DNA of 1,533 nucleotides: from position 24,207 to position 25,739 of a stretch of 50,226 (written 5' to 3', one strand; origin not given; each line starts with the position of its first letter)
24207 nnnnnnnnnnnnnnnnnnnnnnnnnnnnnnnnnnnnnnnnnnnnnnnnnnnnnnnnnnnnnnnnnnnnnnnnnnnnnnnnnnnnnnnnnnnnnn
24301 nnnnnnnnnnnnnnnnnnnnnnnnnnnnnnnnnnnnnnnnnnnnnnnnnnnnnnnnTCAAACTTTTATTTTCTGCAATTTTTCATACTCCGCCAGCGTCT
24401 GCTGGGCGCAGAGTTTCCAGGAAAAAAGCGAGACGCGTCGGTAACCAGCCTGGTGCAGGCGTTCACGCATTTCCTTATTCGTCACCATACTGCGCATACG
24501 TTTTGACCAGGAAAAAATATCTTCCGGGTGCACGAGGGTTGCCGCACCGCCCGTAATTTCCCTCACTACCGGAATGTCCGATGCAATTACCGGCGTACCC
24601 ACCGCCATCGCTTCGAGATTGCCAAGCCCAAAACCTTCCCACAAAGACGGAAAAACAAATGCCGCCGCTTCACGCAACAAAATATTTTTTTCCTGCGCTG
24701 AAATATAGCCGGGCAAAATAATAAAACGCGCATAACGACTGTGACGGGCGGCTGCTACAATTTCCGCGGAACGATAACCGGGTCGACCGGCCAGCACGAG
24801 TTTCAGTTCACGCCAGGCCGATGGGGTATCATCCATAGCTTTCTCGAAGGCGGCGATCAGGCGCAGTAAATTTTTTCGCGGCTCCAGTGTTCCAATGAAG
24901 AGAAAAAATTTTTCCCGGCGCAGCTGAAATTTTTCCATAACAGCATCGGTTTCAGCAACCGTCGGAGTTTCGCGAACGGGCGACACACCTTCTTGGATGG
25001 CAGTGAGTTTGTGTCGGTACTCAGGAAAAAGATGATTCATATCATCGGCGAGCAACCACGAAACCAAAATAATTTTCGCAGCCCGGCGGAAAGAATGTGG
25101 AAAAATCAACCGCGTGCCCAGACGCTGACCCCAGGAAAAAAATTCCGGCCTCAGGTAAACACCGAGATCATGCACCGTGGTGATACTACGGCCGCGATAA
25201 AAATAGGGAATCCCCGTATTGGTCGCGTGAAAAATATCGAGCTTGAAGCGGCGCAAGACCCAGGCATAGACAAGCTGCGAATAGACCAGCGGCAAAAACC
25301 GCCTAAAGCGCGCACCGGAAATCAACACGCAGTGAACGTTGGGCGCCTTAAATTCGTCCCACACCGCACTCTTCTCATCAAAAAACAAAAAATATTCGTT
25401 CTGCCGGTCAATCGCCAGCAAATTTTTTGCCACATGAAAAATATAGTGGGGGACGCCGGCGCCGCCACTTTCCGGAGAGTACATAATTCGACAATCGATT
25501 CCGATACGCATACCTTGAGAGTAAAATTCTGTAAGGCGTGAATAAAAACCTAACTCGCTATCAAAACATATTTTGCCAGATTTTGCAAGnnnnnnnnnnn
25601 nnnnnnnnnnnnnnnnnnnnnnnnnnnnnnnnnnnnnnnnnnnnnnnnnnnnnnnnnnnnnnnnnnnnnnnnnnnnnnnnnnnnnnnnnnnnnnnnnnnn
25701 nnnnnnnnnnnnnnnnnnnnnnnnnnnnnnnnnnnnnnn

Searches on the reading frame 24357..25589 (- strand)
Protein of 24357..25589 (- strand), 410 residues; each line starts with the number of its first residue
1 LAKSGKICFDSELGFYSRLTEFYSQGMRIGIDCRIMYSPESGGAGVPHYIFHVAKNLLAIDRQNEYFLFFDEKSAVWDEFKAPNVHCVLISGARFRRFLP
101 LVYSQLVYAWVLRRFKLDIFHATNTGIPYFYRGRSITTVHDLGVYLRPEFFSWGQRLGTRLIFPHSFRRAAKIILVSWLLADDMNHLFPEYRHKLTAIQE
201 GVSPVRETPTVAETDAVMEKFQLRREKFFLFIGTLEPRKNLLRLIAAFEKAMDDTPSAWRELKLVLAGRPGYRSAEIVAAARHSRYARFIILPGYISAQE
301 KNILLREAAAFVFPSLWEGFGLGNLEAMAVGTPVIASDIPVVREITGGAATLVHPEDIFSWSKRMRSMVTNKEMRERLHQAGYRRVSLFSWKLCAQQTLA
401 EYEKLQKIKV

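Call 77: search_protein_families(library=pfam, proteins=[window:24357-25589:-], max_evalue=0.0001)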
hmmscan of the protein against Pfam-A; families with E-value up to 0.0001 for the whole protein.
window:24357-25589:- (410 aa): 4 families
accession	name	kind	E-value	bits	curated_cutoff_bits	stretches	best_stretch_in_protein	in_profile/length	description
PF00534.26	Glycos_transf_1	-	1e-28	100.5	26.4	1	224-384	13-171/172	Glycosyl transferases group 1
PF13692.12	Glyco_trans_1_4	-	4e-23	82.7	27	1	227-371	2-142/142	Glycosyl transferases group 1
PF20706.3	GT4-conflict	-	2e-11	43.9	26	1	188-338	158-312/385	Family 4 Glycosyltransferase in conflict systems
PF13439.12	Glyco_transf_4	-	5e-07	30.3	28.5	1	45-204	3-168/170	Glycosyltransferase Family 4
